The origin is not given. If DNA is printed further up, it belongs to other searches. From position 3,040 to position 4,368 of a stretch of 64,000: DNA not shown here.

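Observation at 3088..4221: Fic-family protein with intact inhibitory motif but Gln replacing the catalytic His, behind an operator-like palindrome array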

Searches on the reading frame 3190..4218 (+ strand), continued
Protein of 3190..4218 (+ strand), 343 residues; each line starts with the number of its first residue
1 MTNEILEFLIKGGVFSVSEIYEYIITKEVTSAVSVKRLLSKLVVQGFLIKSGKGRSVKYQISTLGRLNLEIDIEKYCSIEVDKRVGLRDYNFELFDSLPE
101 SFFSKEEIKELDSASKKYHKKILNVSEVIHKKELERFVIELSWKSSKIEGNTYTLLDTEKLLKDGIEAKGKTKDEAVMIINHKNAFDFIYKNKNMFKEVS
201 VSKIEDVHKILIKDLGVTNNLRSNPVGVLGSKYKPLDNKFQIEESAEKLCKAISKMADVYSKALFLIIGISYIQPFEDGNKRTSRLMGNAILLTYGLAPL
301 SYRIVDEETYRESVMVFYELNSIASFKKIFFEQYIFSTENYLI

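Call 65: get_annotated_region(hit=H24, flank=1500)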
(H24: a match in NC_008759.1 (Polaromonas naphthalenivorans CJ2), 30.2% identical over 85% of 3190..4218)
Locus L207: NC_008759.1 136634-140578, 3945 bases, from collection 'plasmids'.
description: Polaromonas naphthalenivorans CJ2 plasmid pPNAP03, complete sequence
organism: Polaromonas naphthalenivorans CJ2 (NCBI taxid 365044)
taxonomy: Bacteria; Pseudomonadota; Betaproteobacteria; Burkholderiales; Comamonadaceae; Polaromonas; Polaromonas naphthalenivorans; Polaromonas naphthalenivorans CJ2
host: -; source: -; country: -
typing (MOB-suite, as given by PLSDB): non-mobilizable; replicon rep_cluster_29
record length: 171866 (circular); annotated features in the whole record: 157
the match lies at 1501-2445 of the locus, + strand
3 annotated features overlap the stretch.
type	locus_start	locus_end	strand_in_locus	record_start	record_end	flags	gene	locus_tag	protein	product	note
CDS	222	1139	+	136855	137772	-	-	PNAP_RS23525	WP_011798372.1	tyrosine-type recombinase/integrase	GO:0015074 - DNA integration [Evidence IEA]; GO:0006310 - DNA recombination [Evidence IEA]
CDS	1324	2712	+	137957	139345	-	-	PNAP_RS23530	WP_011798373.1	Fic family protein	-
CDS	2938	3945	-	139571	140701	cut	-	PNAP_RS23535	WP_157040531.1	hypothetical protein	-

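Call 66: get_annotated_region(hit=H18, flank=1500)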
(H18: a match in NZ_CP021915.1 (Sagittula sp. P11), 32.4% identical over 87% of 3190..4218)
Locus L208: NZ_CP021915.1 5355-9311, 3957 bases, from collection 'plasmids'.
description: Sagittula sp. P11 plasmid unnamed2, complete sequence
organism: Sagittula sp. P11 (NCBI taxid 2009329)
taxonomy: Bacteria; Pseudomonadota; Alphaproteobacteria; Rhodobacterales; Roseobacteraceae; Sagittula; Sagittula sp. P11
host: -; source: cell culture,sulfidic waters (60 m) from the Peruvian upwelling region; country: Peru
typing (MOB-suite, as given by PLSDB): conjugative; replicon rep_cluster_558; relaxase MOBP; mating-pair formation MPF_T
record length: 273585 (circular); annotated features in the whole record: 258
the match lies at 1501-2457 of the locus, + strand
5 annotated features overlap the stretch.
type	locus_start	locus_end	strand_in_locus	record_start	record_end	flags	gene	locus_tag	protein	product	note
CDS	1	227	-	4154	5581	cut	-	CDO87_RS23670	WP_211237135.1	hypothetical protein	-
CDS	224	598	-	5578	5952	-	-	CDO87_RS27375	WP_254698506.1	hypothetical protein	-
CDS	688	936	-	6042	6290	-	-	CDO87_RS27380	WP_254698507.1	hypothetical protein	-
CDS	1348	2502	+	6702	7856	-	-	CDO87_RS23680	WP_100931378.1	Fic family protein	-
CDS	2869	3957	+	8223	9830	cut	-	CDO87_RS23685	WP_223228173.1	SIR2 family protein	-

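Call 67: get_annotated_region(hit=H25, flank=1500)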
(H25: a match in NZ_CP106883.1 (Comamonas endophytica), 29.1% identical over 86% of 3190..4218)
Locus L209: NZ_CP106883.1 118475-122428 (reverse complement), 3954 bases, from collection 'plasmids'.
description: Comamonas endophytica strain 5MLIR plasmid unnamed2, complete sequence
organism: Comamonas endophytica (NCBI taxid 2949090)
taxonomy: Bacteria; Pseudomonadota; Betaproteobacteria; Burkholderiales; Comamonadaceae; Comamonas; Comamonas endophytica
host: -; source: Indosasa shibataeoides,cell culture; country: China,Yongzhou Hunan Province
typing (MOB-suite, as given by PLSDB): non-mobilizable
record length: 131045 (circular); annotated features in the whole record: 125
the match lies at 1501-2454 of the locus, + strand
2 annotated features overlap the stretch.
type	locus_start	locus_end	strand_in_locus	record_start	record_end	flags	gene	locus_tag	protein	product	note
CDS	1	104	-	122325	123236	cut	-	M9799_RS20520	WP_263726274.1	restriction endonuclease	-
CDS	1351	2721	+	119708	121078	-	-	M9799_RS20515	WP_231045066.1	Fic family protein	-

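Call 69: search_protein_families(library=padloc, proteins=[window:3190-4218:+, L204:2815-4149:+, L205:1339-2733:+], max_evalue=0.01)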
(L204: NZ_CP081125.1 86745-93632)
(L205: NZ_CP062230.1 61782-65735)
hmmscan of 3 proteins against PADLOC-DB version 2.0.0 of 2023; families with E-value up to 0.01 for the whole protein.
window:3190-4218:+ (343 aa): 8 families
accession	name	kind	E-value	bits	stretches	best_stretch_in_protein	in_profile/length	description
PDLC04840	PDC-S04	-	1.8e-15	55.3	1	134-313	8-195/227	-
PDLC03963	SoFic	-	6.2e-15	53.4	1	98-298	14-218/361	-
PDLC04836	PDC-S04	-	3.1e-11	40.9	1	135-312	23-207/244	-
PDLC04837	PDC-S04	-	1.2e-09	35.8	1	117-333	6-223/234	-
PDLC04839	PDC-S04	-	5.7e-07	27.4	1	259-314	126-183/205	-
PDLC04838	PDC-S04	-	0.00059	17.7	1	256-330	126-198/209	-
PDLC04966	PDC-S24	-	0.002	15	1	261-299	305-343/497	-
PDLC02229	AbiEi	-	0.0097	14.5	0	28-64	26-62/131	AbiEi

L204:2815-4149:+ (445 aa): 3 families
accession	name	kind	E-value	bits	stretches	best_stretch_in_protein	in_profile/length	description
PDLC04840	PDC-S04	-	6.4e-10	37.1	1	141-329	3-196/227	-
PDLC04836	PDC-S04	-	1.7e-05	22.1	1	144-335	20-215/244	-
PDLC04837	PDC-S04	-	0.0041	14.4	1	147-329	23-205/234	-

L205:1339-2733:+ (465 aa): 5 families
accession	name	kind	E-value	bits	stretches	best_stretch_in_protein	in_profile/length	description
PDLC04840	PDC-S04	-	1.6e-14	52.2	1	157-344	3-195/227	-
PDLC03963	SoFic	-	1.7e-08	32.3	1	161-324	52-213/361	-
PDLC04836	PDC-S04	-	2.7e-08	31.3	1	150-363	10-225/244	-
PDLC04837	PDC-S04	-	3.3e-07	27.8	1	162-345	22-205/234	-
PDLC04839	PDC-S04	-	0.00016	19.4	1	222-352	55-190/205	-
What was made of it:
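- On SoFic anti-phage defence (PADLOC): E=6.2e-15, but only profile positions 14-218 of 361 are matched (call 69).
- There are weak hits to the PADLOC SoFic and PDC-S04 models (call 69).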

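Call 70: search_protein_families(library=phrogs, proteins=[window:3190-4218:+], max_evalue=0.001)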
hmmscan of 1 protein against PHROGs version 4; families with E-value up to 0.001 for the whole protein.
window:3190-4218:+ (343 aa): 3 families
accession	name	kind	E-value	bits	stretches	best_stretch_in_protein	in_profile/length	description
phrog_11900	-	unknown function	2.1e-34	120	1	132-330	8-213/230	-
phrog_5978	-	unknown function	4.8e-20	73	1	109-310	23-236/364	-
phrog_23170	-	unknown function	5.2e-05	24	0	221-299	65-150/191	-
